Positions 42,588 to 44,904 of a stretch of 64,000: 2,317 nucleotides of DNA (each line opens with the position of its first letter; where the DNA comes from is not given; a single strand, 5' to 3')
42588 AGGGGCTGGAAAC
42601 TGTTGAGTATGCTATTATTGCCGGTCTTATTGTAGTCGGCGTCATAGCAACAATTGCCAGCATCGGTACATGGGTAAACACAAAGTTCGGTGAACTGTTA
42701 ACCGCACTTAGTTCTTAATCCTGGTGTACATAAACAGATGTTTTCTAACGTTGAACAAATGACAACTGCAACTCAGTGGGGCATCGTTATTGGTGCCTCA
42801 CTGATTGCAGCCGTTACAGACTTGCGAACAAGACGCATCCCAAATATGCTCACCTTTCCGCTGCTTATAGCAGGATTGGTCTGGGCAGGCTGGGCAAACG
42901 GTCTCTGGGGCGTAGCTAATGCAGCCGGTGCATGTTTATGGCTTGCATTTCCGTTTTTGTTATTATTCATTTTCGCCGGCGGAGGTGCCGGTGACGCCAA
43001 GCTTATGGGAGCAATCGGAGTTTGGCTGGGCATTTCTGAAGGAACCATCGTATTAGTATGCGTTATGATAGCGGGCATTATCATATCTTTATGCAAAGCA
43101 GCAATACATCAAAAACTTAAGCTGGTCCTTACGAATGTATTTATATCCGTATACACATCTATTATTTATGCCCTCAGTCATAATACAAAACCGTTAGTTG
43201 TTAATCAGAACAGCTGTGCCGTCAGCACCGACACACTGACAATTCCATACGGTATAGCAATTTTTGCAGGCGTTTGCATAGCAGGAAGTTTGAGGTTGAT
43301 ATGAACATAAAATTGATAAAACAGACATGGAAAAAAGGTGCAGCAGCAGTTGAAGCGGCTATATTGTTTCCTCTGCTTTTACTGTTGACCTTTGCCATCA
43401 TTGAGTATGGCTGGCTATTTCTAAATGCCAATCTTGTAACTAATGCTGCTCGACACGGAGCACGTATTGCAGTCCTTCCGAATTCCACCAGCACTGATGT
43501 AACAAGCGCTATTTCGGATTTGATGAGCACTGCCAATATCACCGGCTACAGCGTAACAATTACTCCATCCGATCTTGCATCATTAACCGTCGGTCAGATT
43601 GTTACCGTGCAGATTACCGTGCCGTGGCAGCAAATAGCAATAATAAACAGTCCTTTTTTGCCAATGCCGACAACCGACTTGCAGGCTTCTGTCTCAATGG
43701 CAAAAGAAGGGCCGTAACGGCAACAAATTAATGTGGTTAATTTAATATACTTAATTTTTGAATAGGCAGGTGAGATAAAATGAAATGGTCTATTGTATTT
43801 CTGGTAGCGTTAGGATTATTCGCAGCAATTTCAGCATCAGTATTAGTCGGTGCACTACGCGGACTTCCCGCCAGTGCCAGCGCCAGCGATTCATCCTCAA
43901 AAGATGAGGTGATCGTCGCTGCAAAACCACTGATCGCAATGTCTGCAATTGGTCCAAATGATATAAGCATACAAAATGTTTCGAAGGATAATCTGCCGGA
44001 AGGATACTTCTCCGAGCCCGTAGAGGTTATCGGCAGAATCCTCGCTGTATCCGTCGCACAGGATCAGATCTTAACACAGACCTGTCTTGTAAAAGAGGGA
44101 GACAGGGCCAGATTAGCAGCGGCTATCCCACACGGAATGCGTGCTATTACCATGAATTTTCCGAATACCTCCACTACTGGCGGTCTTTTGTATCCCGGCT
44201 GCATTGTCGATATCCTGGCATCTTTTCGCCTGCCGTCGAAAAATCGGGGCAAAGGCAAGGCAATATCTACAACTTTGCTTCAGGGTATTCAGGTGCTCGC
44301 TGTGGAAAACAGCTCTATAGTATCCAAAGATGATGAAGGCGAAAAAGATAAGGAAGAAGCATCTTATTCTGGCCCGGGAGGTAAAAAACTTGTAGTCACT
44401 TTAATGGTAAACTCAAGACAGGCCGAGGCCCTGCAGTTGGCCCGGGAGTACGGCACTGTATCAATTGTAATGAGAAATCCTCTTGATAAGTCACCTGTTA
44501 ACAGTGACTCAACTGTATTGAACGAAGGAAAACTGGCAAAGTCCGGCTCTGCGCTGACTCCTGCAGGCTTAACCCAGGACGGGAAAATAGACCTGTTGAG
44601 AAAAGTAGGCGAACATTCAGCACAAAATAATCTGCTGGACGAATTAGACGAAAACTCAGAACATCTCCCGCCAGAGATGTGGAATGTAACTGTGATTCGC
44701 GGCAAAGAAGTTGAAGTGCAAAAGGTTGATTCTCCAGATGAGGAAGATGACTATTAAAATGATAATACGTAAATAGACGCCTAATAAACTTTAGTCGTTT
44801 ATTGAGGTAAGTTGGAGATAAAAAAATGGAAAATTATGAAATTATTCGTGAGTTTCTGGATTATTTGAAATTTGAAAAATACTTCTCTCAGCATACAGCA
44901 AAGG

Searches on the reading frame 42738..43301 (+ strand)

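Call 3: search_protein_families(library=pfam, proteins=[window:42738-43301:+], max_evalue=0.01)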
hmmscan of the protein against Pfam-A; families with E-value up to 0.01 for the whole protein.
window:42738-43301:+ (188 aa): 1 family
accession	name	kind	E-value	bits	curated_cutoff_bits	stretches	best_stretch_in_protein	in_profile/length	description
PF01478.23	Peptidase_A24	-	1.8e-15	57.7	26.5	1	17-118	3-104/104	Type IV leader peptidase family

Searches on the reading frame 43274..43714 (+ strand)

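Call 3: search_protein_families(library=pfam, proteins=[window:43274-43714:+], max_evalue=0.01)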
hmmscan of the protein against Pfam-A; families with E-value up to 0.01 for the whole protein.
window:43274-43714:+ (147 aa): 1 family
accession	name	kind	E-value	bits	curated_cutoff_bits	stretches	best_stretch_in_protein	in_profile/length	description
PF07811.17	TadE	-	1.5e-15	57.5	22.9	1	22-64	1-43/43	TadE-like protein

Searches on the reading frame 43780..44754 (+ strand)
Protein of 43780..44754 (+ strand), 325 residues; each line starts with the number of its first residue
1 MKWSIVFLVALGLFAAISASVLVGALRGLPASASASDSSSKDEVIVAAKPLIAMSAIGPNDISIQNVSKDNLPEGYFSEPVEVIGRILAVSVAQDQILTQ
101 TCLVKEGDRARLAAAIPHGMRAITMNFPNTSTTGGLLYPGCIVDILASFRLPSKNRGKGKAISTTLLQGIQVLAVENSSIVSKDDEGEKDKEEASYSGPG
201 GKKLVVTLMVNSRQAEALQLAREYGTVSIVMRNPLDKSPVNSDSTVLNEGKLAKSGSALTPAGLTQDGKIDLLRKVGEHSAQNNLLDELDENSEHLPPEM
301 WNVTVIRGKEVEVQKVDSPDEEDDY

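Call 3: search_protein_families(library=pfam, proteins=[window:43780-44754:+], max_evalue=0.01)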
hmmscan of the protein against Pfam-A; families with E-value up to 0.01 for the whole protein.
window:43780-44754:+ (325 aa): 3 families
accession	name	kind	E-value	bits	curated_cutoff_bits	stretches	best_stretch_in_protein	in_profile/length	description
PF16976.10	RcpC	-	4.2e-22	78.6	28.8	1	111-232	2-114/114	Flp pilus assembly protein RcpC/CpaB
PF08666.17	SAF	-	3e-08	34.5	21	1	42-103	1-62/63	SAF domain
PF13144.11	ChapFlgA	-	3.3e-07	30.8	23.8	1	43-111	2-73/122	Chaperone for flagella basal body P-ring formation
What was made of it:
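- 43780..44757 (+): cpaB/rcpC (325 aa), native gene upstream of the insert. Pfam RcpC and SAF (call 3).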
